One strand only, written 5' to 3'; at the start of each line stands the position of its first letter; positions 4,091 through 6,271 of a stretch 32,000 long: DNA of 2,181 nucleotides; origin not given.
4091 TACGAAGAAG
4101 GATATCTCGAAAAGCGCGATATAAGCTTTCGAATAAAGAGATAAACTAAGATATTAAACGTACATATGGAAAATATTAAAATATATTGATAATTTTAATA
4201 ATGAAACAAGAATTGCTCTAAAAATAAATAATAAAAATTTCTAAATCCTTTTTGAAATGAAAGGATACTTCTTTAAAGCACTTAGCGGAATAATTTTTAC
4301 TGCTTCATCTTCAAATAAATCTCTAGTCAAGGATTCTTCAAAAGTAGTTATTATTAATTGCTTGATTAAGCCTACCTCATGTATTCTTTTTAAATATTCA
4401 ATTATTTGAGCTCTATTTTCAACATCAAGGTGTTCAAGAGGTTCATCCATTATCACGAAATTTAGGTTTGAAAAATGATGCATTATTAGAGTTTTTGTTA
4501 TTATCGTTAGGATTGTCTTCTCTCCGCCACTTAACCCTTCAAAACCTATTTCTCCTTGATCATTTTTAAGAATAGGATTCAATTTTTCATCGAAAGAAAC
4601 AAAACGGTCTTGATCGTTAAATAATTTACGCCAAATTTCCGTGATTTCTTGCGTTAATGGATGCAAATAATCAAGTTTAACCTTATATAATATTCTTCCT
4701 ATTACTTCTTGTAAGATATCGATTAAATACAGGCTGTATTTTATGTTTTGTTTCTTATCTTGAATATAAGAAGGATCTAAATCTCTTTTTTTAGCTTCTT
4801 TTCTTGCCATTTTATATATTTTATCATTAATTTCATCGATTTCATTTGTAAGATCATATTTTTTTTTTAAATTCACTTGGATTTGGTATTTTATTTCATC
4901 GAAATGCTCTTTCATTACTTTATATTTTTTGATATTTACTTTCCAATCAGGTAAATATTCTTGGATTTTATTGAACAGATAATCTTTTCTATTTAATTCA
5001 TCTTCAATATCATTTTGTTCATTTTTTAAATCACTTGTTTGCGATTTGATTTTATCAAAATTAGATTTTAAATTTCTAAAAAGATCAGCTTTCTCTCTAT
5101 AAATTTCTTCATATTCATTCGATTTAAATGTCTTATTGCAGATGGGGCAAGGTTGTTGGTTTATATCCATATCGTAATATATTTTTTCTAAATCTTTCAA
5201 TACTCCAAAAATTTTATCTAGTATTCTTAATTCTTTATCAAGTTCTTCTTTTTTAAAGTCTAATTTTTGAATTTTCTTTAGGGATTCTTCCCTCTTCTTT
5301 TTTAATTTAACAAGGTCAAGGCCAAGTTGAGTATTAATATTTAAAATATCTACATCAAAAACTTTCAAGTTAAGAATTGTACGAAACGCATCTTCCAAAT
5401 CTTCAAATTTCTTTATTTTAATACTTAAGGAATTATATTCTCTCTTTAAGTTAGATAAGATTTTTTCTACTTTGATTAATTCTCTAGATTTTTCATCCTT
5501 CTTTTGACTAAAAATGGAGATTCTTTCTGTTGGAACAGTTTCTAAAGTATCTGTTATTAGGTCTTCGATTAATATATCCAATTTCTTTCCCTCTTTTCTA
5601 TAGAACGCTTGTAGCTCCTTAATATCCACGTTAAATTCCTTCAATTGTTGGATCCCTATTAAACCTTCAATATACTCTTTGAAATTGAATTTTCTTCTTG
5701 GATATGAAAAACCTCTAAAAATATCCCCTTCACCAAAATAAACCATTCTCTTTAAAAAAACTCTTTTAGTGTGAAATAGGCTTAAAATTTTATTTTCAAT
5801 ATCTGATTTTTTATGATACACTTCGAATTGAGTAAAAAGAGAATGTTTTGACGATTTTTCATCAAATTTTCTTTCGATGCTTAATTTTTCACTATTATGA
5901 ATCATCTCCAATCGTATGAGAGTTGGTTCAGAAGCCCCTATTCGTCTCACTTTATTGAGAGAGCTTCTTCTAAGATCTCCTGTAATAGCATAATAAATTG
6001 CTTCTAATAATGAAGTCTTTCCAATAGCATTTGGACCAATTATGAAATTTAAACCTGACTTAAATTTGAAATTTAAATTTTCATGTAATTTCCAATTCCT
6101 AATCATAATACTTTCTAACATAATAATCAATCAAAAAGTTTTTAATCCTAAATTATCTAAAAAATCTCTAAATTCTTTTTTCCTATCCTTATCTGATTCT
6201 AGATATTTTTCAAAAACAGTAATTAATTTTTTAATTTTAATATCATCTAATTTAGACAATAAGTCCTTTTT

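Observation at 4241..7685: Three-gene operon (PIN nuclease, REase-like protein, Rad50-like ATPase): candidate new Lamassu-like defence system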

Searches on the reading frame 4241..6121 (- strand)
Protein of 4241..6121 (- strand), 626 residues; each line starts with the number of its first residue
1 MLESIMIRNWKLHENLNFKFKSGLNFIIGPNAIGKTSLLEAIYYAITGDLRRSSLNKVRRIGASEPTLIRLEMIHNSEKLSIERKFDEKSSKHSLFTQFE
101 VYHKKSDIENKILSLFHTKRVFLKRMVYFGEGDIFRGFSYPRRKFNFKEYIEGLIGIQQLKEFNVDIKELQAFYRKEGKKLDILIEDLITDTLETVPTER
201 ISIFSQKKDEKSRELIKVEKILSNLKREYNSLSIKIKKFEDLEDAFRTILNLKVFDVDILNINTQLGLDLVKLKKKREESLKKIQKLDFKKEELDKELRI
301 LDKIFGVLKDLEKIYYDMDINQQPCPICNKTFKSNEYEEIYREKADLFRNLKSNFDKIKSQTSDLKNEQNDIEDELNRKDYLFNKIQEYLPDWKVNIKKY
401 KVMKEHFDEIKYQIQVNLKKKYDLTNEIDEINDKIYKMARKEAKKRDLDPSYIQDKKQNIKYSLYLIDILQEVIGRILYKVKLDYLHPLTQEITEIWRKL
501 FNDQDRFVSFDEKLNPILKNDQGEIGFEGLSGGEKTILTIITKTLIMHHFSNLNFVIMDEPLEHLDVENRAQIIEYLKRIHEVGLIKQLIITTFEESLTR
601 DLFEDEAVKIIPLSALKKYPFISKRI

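Call 73: find_homologous_proteins(query=window:4241-6121:-, max_evalue=1e-10)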
Query window:4241-6121:- (626 aa): 5 proteins with E <= 1e-10 among 8000 candidates. Only proteins of 344 to 1096 residues were searched: fused or split forms outside these lengths cannot appear, so this answer is no evidence that the protein stands alone or is whole; lengths 'longer' or 'shorter' looks for them.
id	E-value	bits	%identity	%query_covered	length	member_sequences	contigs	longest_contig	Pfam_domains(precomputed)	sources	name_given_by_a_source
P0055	0.0e+0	1346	100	100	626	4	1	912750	PF13175.13,PF13476.13,PF02463.26,PF13304.13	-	-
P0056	0.0e+0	1195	89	100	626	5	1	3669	PF13175.13,PF13476.13,PF02463.26,PF13304.13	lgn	-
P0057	4.1e-281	952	70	100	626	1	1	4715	PF13175.13,PF13476.13,PF02463.26,PF13304.13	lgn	-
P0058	7.8e-123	429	41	99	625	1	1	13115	PF13175.13,PF13476.13,PF02463.26,PF13304.13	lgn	-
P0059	2.6e-110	388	38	99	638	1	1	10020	PF13175.13,PF13476.13,PF13555.13,PF02463.26,PF13304.13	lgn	-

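Call 74: find_encoding_contigs(protein=P0058, flank=8000, max_places=2)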
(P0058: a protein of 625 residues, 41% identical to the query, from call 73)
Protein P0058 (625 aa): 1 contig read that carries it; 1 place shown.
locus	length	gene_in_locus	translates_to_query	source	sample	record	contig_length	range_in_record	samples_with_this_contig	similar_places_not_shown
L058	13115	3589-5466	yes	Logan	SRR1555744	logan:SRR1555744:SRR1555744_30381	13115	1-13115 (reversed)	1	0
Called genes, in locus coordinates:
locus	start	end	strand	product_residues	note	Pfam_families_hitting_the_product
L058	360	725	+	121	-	-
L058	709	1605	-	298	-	PF02195:ParB_N, PF17762:HTH_ParB (weak)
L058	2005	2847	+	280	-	-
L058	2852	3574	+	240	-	-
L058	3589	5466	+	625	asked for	PF02463:SMC_N, PF13175:AAA_15 (weak), PF13476:AAA_23 (faint), PF13304:AAA_21 (faint)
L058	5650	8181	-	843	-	PF00382:TFIIB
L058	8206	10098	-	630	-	PF13476:AAA_23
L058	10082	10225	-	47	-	-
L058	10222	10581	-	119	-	-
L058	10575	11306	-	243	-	PF00004:AAA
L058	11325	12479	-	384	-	-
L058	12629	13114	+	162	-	?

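Call 75: find_encoding_contigs(protein=P0059, flank=8000, max_places=2)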
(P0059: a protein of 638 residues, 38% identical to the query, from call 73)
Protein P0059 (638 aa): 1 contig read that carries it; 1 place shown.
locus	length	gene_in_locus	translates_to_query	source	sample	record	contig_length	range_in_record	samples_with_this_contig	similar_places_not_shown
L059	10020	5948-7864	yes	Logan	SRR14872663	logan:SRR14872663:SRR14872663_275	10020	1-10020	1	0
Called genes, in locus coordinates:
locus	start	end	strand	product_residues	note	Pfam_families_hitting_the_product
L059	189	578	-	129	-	-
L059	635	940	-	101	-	-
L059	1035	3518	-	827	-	PF02195:ParB_N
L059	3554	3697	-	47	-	-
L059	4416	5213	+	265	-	-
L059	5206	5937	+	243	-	-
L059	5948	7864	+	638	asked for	PF02463:SMC_N, PF13175:AAA_15, PF13476:AAA_23, PF13555:AAA_29 (faint), PF13304:AAA_21 (faint)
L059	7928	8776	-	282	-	PF02086:MethyltransfD12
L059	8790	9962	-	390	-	-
